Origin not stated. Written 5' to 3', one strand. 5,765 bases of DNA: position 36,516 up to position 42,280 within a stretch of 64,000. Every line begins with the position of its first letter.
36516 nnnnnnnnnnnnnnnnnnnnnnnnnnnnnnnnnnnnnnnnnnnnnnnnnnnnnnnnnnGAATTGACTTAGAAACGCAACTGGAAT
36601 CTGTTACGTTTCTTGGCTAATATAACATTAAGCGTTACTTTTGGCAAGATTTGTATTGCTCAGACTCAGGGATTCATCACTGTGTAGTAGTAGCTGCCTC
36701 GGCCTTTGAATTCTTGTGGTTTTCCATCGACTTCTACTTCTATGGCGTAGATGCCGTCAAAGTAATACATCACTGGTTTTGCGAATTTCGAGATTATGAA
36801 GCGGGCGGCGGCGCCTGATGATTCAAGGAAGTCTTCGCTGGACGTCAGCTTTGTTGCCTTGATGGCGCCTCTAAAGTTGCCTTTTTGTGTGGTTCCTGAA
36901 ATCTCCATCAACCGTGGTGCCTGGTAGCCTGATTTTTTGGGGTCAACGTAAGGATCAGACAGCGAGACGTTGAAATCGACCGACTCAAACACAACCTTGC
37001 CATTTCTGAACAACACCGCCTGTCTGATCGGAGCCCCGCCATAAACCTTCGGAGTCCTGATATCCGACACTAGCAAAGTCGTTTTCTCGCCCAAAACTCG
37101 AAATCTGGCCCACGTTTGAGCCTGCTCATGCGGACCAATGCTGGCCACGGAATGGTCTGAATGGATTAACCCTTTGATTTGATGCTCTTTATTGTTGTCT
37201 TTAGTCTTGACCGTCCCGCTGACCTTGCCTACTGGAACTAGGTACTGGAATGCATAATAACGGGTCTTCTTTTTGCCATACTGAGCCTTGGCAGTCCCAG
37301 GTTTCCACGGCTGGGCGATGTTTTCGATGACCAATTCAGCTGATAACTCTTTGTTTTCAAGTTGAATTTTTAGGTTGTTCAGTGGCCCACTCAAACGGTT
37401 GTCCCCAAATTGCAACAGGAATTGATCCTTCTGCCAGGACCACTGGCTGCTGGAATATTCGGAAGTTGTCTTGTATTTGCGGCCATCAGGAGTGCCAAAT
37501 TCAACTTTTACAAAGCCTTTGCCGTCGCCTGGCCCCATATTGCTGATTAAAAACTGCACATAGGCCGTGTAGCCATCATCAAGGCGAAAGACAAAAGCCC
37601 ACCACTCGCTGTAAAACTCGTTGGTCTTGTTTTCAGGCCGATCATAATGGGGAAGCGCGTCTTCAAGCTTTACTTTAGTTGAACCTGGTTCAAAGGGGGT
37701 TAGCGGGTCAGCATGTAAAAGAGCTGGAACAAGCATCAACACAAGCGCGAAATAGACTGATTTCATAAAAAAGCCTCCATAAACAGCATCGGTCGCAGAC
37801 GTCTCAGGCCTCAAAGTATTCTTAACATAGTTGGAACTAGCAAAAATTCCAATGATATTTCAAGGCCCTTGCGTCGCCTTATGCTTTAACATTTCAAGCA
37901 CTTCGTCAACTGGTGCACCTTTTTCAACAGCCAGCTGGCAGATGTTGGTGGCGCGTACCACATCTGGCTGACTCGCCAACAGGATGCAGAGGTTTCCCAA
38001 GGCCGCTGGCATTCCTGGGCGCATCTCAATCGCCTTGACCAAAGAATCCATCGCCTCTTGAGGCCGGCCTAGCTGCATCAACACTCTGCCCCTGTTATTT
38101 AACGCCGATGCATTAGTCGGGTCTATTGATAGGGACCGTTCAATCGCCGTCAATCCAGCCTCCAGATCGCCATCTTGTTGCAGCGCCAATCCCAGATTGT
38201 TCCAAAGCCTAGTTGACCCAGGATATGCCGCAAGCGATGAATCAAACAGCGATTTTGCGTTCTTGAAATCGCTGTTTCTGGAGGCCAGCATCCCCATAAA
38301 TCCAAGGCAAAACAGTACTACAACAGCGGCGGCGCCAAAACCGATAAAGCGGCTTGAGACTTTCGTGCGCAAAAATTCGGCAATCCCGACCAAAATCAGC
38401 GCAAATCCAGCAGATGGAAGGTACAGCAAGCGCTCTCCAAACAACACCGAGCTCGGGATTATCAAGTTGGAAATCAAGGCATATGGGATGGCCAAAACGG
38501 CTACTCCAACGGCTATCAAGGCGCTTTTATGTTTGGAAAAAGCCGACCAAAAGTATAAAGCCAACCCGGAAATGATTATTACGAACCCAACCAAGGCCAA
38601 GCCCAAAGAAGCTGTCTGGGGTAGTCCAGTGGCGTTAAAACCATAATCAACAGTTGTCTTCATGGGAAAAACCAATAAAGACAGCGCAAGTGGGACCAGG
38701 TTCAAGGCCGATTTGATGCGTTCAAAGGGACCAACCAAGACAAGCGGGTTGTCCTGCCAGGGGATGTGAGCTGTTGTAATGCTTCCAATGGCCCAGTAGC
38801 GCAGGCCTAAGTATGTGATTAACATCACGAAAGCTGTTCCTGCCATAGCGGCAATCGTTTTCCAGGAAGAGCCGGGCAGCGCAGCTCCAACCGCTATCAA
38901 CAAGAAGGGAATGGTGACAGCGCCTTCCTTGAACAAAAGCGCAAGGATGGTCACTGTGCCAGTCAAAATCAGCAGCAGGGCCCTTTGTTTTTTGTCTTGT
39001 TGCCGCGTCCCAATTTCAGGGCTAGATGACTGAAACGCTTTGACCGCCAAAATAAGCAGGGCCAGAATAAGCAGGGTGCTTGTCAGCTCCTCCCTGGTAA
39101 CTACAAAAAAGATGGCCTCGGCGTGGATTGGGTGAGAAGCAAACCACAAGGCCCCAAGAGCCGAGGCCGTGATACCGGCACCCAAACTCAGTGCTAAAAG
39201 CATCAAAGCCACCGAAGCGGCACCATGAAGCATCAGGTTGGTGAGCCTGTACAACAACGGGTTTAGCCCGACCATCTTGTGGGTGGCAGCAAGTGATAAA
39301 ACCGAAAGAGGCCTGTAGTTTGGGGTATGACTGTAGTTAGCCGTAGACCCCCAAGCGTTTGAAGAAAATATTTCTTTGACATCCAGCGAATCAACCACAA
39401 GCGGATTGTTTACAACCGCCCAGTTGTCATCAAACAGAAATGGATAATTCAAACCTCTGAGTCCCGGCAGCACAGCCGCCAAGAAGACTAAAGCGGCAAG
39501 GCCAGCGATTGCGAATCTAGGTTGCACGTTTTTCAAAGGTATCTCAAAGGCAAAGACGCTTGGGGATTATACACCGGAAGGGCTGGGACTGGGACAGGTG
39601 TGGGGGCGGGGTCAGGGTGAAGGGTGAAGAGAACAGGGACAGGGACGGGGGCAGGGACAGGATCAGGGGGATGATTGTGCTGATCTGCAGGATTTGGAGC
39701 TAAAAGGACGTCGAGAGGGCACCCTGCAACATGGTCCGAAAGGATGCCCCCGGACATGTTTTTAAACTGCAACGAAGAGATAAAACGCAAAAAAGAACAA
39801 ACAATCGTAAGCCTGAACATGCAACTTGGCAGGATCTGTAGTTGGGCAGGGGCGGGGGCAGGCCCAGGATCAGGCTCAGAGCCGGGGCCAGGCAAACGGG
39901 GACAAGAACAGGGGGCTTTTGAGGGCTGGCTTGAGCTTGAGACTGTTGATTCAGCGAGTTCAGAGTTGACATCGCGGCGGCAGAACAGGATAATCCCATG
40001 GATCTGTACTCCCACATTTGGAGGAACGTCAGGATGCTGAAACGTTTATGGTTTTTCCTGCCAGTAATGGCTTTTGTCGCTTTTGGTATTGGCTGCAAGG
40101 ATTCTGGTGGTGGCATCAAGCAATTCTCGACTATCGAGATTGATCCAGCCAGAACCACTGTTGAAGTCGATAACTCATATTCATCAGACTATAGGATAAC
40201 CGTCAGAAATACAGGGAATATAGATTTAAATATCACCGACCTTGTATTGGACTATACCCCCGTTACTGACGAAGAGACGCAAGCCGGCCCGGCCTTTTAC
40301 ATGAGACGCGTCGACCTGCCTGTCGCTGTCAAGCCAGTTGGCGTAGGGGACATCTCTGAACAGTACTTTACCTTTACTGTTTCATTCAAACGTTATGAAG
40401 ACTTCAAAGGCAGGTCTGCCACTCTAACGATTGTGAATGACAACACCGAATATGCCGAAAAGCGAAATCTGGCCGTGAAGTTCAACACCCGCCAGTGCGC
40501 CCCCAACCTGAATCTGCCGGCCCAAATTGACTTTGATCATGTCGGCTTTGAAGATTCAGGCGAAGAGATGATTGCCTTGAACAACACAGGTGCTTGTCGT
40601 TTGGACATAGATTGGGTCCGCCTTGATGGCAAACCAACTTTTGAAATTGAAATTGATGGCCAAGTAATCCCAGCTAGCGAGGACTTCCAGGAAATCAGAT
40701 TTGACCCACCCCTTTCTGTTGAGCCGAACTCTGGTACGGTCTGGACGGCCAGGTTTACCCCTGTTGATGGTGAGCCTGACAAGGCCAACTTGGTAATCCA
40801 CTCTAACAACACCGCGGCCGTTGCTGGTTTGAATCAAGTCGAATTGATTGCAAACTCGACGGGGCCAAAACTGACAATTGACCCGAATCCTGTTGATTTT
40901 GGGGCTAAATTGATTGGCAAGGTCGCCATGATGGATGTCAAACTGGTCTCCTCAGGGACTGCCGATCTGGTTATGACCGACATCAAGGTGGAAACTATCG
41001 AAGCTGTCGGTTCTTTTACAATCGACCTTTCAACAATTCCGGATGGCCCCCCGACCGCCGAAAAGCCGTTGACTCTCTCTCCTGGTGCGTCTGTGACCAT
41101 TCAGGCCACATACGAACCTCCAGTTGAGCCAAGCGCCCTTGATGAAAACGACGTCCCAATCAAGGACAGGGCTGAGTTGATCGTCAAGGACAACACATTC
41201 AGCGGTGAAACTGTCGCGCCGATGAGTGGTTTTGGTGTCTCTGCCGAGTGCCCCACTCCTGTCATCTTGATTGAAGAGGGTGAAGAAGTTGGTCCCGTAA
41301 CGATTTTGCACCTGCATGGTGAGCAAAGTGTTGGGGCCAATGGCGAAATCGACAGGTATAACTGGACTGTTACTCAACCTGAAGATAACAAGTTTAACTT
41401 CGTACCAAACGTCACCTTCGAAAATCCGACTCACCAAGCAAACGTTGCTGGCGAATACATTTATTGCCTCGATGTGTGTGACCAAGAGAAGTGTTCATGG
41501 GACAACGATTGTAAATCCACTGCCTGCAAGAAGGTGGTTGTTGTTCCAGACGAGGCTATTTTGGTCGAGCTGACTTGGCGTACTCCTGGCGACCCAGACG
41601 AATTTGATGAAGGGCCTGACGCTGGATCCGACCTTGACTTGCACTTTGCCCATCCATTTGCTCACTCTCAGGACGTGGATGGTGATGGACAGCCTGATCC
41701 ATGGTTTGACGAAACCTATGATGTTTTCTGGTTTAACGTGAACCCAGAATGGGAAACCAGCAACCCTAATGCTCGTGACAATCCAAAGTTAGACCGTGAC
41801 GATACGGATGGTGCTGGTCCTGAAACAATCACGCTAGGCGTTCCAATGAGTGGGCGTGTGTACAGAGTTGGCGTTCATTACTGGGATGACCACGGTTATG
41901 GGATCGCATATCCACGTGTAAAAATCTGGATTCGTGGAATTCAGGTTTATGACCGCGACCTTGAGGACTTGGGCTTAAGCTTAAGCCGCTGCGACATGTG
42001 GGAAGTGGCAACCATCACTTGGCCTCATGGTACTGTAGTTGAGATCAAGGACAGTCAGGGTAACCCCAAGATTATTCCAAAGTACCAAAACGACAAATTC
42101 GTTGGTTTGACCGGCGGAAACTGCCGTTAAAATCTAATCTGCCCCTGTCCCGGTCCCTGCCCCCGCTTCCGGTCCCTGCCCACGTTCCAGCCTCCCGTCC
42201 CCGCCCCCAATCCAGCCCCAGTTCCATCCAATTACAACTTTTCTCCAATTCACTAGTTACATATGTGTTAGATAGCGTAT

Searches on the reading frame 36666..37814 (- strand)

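Call 9: search_protein_families(library=pfam, proteins=[window:36666-37814:-], max_evalue=0.001)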
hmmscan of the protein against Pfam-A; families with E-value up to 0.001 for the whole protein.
window:36666-37814:- (382 aa): 1 family
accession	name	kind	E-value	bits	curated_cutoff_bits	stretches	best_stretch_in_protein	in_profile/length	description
PF17187.10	Svf1_C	-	2.2e-07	31.3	25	1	228-371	3-151/163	Svf1-like C-terminal lipocalin-like domain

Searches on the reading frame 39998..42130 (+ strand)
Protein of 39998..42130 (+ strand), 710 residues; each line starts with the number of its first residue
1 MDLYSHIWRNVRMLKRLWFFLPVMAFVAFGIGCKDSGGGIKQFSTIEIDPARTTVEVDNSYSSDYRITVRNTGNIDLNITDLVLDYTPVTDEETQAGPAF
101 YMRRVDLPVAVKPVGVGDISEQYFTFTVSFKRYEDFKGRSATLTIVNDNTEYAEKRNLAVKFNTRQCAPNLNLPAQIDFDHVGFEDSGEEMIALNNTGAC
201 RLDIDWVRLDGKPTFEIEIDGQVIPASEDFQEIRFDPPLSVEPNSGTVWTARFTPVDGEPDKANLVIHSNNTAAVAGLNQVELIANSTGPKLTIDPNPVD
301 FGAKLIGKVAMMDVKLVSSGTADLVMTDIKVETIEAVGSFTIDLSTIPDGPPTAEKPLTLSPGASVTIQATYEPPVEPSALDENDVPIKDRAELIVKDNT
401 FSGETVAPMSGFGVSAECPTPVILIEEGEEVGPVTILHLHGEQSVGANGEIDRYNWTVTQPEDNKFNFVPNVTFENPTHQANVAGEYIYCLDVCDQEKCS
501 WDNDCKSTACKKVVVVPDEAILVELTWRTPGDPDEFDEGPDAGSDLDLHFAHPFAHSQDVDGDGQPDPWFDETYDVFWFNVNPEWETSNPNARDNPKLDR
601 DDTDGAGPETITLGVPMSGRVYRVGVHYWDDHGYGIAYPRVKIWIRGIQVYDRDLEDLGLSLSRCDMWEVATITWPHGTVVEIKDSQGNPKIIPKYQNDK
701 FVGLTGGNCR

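Call 9: search_protein_families(library=pfam, proteins=[window:39998-42130:+], max_evalue=0.001)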
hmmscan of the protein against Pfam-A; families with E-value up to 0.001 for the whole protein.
window:39998-42130:+ (710 aa): 1 family
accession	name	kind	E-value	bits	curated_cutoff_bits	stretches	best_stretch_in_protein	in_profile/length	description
PF22544.2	HYDIN_VesB_CFA65-like_Ig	-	1.2e-08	35.5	25.5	0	57-129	15-87/100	HYDIN/CFA65/VesB-like, Ig-like domain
